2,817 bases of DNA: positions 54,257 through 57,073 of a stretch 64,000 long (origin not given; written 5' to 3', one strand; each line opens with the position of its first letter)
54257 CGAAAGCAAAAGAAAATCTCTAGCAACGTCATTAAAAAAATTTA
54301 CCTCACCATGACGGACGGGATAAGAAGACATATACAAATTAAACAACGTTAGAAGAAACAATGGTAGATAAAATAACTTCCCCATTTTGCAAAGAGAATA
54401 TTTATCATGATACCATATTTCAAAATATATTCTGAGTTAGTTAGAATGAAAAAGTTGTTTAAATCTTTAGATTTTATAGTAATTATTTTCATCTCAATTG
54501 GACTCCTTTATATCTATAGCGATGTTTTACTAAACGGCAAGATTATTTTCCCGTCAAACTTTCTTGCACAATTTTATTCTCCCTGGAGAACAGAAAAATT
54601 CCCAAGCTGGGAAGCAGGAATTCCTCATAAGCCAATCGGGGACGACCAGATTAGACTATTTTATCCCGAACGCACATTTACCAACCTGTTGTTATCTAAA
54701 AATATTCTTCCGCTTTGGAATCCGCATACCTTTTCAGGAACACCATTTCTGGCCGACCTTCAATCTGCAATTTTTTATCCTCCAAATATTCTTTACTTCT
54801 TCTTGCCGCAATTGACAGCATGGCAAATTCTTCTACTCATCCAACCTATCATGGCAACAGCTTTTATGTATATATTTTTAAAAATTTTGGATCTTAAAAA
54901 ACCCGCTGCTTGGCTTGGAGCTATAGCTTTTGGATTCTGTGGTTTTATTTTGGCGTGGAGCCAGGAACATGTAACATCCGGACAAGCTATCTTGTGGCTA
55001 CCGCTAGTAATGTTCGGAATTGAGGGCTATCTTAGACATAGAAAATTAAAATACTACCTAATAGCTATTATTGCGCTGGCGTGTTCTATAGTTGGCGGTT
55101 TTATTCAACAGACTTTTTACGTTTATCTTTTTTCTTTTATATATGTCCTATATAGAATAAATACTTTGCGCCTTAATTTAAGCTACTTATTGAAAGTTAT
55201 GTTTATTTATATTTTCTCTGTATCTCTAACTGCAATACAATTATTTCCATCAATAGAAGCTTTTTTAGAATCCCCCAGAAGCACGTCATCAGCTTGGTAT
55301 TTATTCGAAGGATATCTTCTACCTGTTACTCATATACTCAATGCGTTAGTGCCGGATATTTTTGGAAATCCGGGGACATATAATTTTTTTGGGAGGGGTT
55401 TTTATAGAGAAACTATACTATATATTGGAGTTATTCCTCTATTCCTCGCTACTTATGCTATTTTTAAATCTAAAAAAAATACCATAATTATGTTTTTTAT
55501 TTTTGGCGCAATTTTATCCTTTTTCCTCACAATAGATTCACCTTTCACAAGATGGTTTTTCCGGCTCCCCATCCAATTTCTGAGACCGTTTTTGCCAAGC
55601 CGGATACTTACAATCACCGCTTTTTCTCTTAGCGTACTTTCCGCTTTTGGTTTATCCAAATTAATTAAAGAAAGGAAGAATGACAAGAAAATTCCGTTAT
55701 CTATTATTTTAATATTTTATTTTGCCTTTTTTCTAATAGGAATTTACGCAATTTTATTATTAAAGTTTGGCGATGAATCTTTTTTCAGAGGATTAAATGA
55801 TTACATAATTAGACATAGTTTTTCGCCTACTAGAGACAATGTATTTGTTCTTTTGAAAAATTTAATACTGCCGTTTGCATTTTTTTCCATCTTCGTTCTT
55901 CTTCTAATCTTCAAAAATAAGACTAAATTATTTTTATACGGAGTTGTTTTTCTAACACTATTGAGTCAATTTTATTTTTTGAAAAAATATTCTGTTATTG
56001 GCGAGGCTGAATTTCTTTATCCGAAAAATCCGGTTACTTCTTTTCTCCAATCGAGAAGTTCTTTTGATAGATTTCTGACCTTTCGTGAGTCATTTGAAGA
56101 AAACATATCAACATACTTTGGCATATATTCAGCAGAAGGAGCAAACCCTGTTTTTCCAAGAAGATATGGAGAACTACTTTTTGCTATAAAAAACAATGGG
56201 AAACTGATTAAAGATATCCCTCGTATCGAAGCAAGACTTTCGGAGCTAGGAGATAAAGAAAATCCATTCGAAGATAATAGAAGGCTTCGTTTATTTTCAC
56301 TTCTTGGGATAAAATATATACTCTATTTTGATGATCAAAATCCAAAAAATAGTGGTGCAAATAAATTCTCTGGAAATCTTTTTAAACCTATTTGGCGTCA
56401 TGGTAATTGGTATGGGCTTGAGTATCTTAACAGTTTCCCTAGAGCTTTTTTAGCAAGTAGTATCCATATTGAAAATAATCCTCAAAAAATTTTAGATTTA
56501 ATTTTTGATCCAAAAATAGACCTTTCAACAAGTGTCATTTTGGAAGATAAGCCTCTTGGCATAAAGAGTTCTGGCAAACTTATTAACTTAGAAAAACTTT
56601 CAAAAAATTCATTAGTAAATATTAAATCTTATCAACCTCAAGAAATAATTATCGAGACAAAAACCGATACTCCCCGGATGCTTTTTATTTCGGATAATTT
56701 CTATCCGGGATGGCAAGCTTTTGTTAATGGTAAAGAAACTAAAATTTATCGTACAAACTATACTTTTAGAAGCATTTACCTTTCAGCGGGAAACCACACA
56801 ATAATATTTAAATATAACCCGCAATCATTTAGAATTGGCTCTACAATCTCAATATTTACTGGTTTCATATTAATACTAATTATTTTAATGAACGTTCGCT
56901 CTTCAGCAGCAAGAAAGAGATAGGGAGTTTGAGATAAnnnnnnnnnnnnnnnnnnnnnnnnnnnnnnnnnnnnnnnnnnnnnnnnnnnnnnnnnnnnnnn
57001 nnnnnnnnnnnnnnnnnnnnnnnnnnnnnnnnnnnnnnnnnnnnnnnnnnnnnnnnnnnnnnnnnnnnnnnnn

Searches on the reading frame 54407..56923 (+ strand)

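Call 44: search_protein_families(library=pfam, proteins=[window:54407-56923:+], max_evalue=0.00001)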
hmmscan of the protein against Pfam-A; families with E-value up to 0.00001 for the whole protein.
window:54407-56923:+ (838 aa): 1 family
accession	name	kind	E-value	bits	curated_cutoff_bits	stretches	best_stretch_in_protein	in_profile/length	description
PF09586.16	YfhO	-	1.4e-21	77.1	28.5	2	736-815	755-835/835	Bacterial membrane protein YfhO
